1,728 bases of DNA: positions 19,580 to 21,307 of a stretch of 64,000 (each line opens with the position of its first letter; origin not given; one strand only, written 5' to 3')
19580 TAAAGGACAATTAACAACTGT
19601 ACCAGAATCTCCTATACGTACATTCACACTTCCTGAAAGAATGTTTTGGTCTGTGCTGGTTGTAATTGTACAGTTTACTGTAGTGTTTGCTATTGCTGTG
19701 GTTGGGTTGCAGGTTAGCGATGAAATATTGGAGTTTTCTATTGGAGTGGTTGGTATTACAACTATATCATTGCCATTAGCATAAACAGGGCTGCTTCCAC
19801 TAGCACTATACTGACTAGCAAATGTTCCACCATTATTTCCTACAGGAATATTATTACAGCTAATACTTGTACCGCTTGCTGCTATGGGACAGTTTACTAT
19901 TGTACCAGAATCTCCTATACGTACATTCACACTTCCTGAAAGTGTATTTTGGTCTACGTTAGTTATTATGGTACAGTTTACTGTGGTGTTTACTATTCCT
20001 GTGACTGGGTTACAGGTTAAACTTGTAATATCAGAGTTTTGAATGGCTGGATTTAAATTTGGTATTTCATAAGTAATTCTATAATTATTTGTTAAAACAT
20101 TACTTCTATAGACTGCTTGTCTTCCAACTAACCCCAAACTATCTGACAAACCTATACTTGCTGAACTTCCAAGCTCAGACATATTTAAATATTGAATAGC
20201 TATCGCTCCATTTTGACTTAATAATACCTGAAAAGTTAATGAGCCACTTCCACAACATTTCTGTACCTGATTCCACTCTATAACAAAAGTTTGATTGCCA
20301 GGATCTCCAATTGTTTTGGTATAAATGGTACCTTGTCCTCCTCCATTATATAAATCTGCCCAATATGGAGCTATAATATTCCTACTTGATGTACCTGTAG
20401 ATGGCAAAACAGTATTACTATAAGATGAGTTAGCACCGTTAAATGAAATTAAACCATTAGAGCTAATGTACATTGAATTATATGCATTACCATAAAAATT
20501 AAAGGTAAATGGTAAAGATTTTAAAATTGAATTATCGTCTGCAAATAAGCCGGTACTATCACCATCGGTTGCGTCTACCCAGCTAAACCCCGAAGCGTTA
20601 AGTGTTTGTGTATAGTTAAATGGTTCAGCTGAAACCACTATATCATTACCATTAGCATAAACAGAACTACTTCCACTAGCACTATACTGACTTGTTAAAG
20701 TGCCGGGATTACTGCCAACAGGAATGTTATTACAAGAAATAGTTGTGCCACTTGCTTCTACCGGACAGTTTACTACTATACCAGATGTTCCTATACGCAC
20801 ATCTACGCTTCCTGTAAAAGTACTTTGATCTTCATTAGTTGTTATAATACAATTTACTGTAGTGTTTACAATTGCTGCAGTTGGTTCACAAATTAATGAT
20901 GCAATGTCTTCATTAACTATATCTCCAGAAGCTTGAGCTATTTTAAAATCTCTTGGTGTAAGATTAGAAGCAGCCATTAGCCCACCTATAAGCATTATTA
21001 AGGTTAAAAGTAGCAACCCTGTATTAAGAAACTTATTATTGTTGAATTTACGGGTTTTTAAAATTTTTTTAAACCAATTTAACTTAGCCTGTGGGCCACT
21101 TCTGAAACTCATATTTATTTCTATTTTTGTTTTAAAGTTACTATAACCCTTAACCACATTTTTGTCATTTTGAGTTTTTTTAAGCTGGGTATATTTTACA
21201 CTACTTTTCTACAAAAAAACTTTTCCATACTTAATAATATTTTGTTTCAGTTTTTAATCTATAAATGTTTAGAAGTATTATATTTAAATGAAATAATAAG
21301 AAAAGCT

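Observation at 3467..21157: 5,896-aa surface protein chaining five complete RCC1 propellers with NIDO, CUB, SBBP and cadherin-like domains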

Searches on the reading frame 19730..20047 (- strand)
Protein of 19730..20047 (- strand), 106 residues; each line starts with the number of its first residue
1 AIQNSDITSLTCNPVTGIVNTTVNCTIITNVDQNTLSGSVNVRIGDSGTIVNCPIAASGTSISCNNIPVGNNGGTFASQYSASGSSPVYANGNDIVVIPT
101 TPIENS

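Call 20: search_protein_families(library=ncbifam, proteins=[window:19730-20047:-], max_evalue=1)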
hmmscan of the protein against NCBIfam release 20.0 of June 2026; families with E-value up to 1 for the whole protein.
window:19730-20047:- (106 aa): 0 families

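Call 21: search_protein_families(library=pfam, proteins=[window:19730-20047:-], max_evalue=1)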
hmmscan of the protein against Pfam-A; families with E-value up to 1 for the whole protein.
window:19730-20047:- (106 aa): 0 families

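Call 34: search_solved_structures(query=A2, max_evalue=10)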
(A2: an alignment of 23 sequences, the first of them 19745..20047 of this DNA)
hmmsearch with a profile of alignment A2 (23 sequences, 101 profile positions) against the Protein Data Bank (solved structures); distinct sequences matched with E-value up to 10: 0.

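Call 36: find_related_loci(query=A3, collection=genome_contigs, flank=10000)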
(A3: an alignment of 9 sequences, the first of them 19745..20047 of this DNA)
Query A3 (101 aa) in genome_contigs; peptide patterns used: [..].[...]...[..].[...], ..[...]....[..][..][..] (x = any residue, [..] = any of these).
189 stretches matched a pattern; 2 encode a relative of the query (tblastn E <= 1e-3); 1 distinct loci.
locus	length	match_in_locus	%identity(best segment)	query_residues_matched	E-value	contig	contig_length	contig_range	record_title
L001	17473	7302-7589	67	2-97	2e-37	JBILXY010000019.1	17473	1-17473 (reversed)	MAG: Bdellovibrionales bacterium isolate ME2018-11-08GD_3300042940_group8_bin177 Rohwer_bin1523_scaffold_2514_c1, whole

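Call 69: predict_structure(alignment_id=A5)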
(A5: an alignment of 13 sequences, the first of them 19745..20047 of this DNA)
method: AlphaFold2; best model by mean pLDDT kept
length: 101 residues; sequences in the alignment: 13
mean_pLDDT: 92.3   pTM: 0.81
mean pLDDT of the five models: 92.3, 90.1, 89.6, 88.8, 57.5
residues with pLDDT >= 90: 78; 70-90: 22; 50-70: 1; < 50: 0
segments of 3 or more residues with pLDDT < 50: none
pLDDT, mean of each block of 10 residues (from residue 1): 95 90 95 92 93 90 93 93 92 93 68
secondary structure, 60 per line:
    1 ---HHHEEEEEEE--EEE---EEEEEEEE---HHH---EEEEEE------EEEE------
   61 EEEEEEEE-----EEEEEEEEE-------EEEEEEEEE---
elements in order: E7-13 E16-18 E22-29 E39-44 E51-54 E61-68 E74-82 E90-98

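Call 72: fold_search(model_id=the predicted structure, library=pdb)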
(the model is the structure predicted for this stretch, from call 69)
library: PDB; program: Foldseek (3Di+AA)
matches with E <= 10: 1789; with E <= 0.001: 0
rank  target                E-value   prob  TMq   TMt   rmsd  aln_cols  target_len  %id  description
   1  7upb_E                2.1e-03  1.00  0.42  0.41   5.6       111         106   15  Prefusion-stabilized Nipah virus fusion protein complexed with Fab 1H1 (released 2023-03-29)
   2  6pzz_E                2.2e-03  0.99  0.41  0.39   5.7       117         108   11  CryoEM derived model of NA-80 Fab in complex with N9 Shanghai2 (released 2019-12-04)
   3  3g6j_A                2.8e-03  1.00  0.58  0.12   5.1       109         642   16  C3b in complex with a C3b specific Fab (released 2009-03-10)
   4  1h5b_A                3.2e-03  1.00  0.44  0.41   5.4       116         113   14  T cell receptor Valpha11 (AV11S5) domain (released 2001-06-21)
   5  6sws_C                3.8e-03  1.00  0.51  0.48   4.3        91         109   11  The DBB dimerization domain of B-cell adaptor for PI3K (BCAP) is required for down regulation of inflammatory signalli (released 2020-02-19)
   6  1h5b_B                3.8e-03  0.99  0.40  0.37   6.2       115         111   12  T cell receptor Valpha11 (AV11S5) domain (released 2001-06-21)
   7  6sws_B                4.3e-03  1.00  0.50  0.47   4.2        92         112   11  The DBB dimerization domain of B-cell adaptor for PI3K (BCAP) is required for down regulation of inflammatory signalli (released 2020-02-19)
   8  5kwy_D                4.3e-03  1.00  0.48  0.40   6.1       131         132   12  Structure of human NPC1 middle lumenal domain bound to NPC2 (released 2016-08-24)
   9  9rt4_C1               4.5e-03  1.00  0.60  0.26   3.9        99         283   12  NetF - ANTXR2 local refinement focused (released 2026-02-18)
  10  6sws_A                4.7e-03  1.00  0.51  0.47   4.3        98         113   11  The DBB dimerization domain of B-cell adaptor for PI3K (BCAP) is required for down regulation of inflammatory signalli (released 2020-02-19)
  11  8vsj_L                4.7e-03  0.98  0.40  0.39   5.7       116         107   13  Engineered peptide-specific binder in complex with HLA-DR1/CLIP (released 2024-10-02)
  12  1h5b_C                5.0e-03  0.99  0.42  0.39   6.0       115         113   13  T cell receptor Valpha11 (AV11S5) domain (released 2001-06-21)
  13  8g8a_B                6.2e-03  0.99  0.41  0.25   6.0       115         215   14  Crystal structure of DH1317.8 Fab in complex with HIV proximal MPER peptide (released 2024-05-22)
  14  8u32_D                6.2e-03  0.98  0.38  0.35   6.7       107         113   12  Crystal structure of PD-1 in complex with a Fab (released 2024-06-19)
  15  4n1e_C                6.6e-03  0.99  0.42  0.41   5.5       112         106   15  Structural evidence for antigen receptor evolution (released 2014-10-29)
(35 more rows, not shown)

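Call 85: search_protein_families(library=pfam, proteins=[L001:66-1991:+, L001:2602-4017:+, L001:8317-9171:+, L001:9240-10001:-, L001:10437-10913:-, L001:11704-13119:+, L001:13866-15554:-, L001:15564-16154:-], max_evalue=0.001)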
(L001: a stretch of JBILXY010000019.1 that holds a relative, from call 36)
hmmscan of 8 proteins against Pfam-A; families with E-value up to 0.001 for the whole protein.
L001:66-1991:+ (641 aa): 0 families

L001:2602-4017:+ (471 aa): 3 families
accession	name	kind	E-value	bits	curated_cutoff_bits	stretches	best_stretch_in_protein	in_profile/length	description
PF00006.31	ATP-synt_ab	-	2e-71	240.5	29.5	1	147-364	1-213/213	ATP synthase alpha/beta family, nucleotide-binding domain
PF22919.1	ATP-synt_VA_C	-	6.2e-27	94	24.7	1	370-467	2-100/101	C-terminal domain of V and A type ATP synthase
PF02874.29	ATP-synt_ab_N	-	7.1e-05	23.7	20.9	1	19-80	6-69/69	ATP synthase alpha/beta family, beta-barrel domain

L001:8317-9171:+ (284 aa): 1 family
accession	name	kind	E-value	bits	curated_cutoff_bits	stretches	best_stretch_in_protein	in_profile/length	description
PF10672.15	Methyltrans_SAM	-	7.4e-09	35.7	27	1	80-254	86-255/286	S-adenosylmethionine-dependent methyltransferase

L001:9240-10001:- (253 aa): 2 families
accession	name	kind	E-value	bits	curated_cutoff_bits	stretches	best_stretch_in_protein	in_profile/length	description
PF00849.27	PseudoU_synth_2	-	3.7e-18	66.6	26.8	1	66-206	2-151/152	RNA pseudouridylate synthase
PF01479.30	S4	-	1.9e-06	27.9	22.8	1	1-40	1-42/48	S4 domain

L001:10437-10913:- (158 aa): 4 families
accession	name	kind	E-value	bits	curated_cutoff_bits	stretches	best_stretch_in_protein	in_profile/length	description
PF00578.27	AhpC-TSA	-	1.2e-35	122.6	26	1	13-139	1-123/124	AhpC/TSA family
PF08534.16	Redoxin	-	4.4e-23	82.2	26.6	1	13-146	2-137/148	Redoxin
PF13911.12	AhpC-TSA_2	-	3.3e-07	31.1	27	1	67-116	7-56/114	AhpC/TSA antioxidant enzyme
PF13778.12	DUF4174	-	0.00065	20.6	27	0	37-157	6-114/120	Domain of unknown function (DUF4174)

L001:11704-13119:+ (471 aa): 2 families
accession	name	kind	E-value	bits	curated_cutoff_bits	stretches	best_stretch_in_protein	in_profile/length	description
PF00171.27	Aldedh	-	2.1e-137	458.9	23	1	6-464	12-461/461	Aldehyde dehydrogenase family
PF05893.19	LuxC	-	0.00015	21.3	21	1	100-286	71-260/401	Acyl-CoA reductase (LuxC)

L001:13866-15554:- (562 aa): 3 families
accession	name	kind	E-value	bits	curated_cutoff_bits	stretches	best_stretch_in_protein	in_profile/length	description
PF02601.20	Exonuc_VII_L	-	1.8e-61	208.8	35.9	1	229-559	1-314/315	Exonuclease VII, large subunit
PF13742.12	tRNA_anti_2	-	3.7e-07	30.7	27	1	117-204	1-93/95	OB-fold nucleic acid binding domain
PF01336.31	tRNA_anti-codon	-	0.00084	19.7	27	0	136-205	2-72/75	OB-fold nucleic acid binding domain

L001:15564-16154:- (196 aa): 1 family
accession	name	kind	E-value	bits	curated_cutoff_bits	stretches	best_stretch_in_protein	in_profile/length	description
PF00293.34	NUDIX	-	1.2e-10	41.9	21.1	1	30-152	4-124/134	NUDIX domain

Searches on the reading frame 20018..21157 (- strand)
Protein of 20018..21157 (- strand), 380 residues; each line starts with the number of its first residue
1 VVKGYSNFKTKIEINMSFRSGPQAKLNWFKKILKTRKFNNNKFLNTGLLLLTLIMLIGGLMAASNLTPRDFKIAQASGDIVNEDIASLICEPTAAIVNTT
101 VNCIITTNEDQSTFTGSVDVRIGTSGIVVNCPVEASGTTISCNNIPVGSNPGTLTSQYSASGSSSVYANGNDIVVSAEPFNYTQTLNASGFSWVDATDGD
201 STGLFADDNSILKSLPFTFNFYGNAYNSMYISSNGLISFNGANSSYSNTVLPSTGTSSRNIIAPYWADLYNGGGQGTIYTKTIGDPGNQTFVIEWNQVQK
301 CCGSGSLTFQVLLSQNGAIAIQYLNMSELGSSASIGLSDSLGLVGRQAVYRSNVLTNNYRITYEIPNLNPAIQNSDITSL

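Call 20: search_protein_families(library=ncbifam, proteins=[window:20018-21157:-], max_evalue=1)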
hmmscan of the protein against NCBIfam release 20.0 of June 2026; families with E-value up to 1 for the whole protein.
window:20018-21157:- (380 aa): 0 families

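Call 21: search_protein_families(library=pfam, proteins=[window:20018-21157:-], max_evalue=1)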
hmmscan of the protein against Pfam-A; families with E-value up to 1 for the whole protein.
window:20018-21157:- (380 aa): 1 family
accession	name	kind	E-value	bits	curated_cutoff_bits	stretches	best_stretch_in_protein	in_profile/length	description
PF06119.19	NIDO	-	5.6e-09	36.7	25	1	227-281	1-51/186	Nidogen-like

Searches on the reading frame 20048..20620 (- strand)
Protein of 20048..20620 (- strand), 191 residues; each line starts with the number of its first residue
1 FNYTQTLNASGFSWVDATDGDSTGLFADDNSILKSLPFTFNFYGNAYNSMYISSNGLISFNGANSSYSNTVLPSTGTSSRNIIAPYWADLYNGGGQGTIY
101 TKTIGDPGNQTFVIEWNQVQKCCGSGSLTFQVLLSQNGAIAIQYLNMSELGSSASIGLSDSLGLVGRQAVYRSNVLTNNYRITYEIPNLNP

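Call 79: search_solved_structures(query=window:20048-20620:-, max_evalue=1)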
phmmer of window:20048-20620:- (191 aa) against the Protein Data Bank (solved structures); distinct sequences matched with E-value up to 1: 1.
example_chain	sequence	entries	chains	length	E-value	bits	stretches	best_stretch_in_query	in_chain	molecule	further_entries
9h88_A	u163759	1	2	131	0.41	13.9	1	78-123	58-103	Transcriptional regulator, PadR-like family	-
